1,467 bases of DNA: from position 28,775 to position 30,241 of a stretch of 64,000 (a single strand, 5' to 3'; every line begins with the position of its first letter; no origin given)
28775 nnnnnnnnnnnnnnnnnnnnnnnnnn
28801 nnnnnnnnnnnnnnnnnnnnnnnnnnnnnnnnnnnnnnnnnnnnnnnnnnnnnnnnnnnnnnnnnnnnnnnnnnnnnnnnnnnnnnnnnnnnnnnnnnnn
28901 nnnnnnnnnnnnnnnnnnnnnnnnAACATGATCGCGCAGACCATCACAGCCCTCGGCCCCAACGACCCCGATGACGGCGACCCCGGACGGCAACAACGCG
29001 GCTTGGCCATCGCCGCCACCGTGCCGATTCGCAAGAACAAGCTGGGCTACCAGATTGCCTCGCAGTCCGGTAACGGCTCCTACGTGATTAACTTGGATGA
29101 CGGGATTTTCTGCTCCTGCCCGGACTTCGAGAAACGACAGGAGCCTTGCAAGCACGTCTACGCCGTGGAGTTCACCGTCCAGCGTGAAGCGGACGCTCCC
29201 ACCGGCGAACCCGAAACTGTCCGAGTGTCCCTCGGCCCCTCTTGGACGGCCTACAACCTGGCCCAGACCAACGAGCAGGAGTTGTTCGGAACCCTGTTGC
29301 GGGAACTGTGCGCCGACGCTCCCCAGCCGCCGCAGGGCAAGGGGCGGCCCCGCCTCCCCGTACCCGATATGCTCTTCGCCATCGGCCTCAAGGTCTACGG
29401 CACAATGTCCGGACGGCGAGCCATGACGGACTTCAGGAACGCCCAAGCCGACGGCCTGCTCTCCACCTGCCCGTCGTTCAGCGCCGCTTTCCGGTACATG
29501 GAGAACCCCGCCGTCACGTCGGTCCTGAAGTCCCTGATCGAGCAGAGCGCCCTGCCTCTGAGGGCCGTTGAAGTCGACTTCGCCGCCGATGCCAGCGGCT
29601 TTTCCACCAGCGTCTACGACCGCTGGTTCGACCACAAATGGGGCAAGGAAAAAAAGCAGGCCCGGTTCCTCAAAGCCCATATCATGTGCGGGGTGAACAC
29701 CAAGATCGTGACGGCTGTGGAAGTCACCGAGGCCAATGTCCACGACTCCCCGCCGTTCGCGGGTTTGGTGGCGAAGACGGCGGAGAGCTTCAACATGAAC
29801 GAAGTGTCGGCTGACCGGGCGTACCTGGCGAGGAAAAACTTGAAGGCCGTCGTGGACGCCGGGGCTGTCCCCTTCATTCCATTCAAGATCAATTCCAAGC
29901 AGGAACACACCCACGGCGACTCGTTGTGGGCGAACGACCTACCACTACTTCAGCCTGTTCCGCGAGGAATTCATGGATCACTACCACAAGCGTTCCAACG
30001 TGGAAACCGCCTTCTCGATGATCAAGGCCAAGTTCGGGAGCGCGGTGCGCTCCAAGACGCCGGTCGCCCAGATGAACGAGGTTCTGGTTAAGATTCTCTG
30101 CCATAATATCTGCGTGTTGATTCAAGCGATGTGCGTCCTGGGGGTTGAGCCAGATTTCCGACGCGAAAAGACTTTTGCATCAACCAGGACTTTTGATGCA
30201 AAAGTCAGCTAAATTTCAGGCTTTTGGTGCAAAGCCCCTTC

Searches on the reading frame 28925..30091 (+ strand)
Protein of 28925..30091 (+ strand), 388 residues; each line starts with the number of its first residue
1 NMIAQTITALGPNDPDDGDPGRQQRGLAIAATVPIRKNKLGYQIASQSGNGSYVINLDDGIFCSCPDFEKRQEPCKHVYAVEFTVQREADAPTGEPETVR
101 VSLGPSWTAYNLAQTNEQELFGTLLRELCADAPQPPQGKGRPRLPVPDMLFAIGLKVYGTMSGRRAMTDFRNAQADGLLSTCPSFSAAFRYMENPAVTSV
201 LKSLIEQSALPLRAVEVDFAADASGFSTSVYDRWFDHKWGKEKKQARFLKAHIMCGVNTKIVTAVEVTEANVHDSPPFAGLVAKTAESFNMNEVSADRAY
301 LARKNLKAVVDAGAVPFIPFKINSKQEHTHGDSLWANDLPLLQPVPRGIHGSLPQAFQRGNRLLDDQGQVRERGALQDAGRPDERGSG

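Call 7: search_protein_families(library=pfam, proteins=[window:28925-30091:+], max_evalue=0.01)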
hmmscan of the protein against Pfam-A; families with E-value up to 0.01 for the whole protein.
window:28925-30091:+ (388 aa): 2 families
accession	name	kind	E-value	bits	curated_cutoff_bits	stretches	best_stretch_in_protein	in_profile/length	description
PF01609.27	DDE_Tnp_1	-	3.6e-10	40.4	23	1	219-327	7-113/200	Transposase DDE domain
PF04434.22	SWIM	-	4.9e-09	36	19.6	1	53-84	1-36/38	SWIM zinc finger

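Call 8: search_protein_families(library=ncbifam, proteins=[window:28925-30091:+], max_evalue=0.01)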
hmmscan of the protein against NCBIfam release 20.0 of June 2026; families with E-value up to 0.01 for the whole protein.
window:28925-30091:+ (388 aa): 7 families
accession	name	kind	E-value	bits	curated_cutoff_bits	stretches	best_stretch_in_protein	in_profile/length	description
NF033579.1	transpos_IS5_2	equivalog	1e-17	64.5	140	1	149-330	47-224/289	IS5 family transposase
NF033551.1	transpos_IS1182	equivalog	7.1e-13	48.3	270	1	242-322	261-343/488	IS1182 family transposase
NF033581.1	transpos_IS5_4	equivalog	1.3e-08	34.6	140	1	219-328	118-228/285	IS5 family transposase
NF033580.1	transpos_IS5_3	equivalog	7.5e-06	25.7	110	1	244-329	123-209/258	IS5 family transposase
NF033593.1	transpos_ISNCY_1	equivalog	0.00092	18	325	1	258-313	310-367/444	ISNCY family transposase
NF033592.1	transpos_IS4_1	equivalog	0.0056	15.8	115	1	219-327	109-213/332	IS4 family transposase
NF033520.1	transpos_IS982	equivalog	0.0073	15.9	130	0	249-328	114-189/243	IS982 family transposase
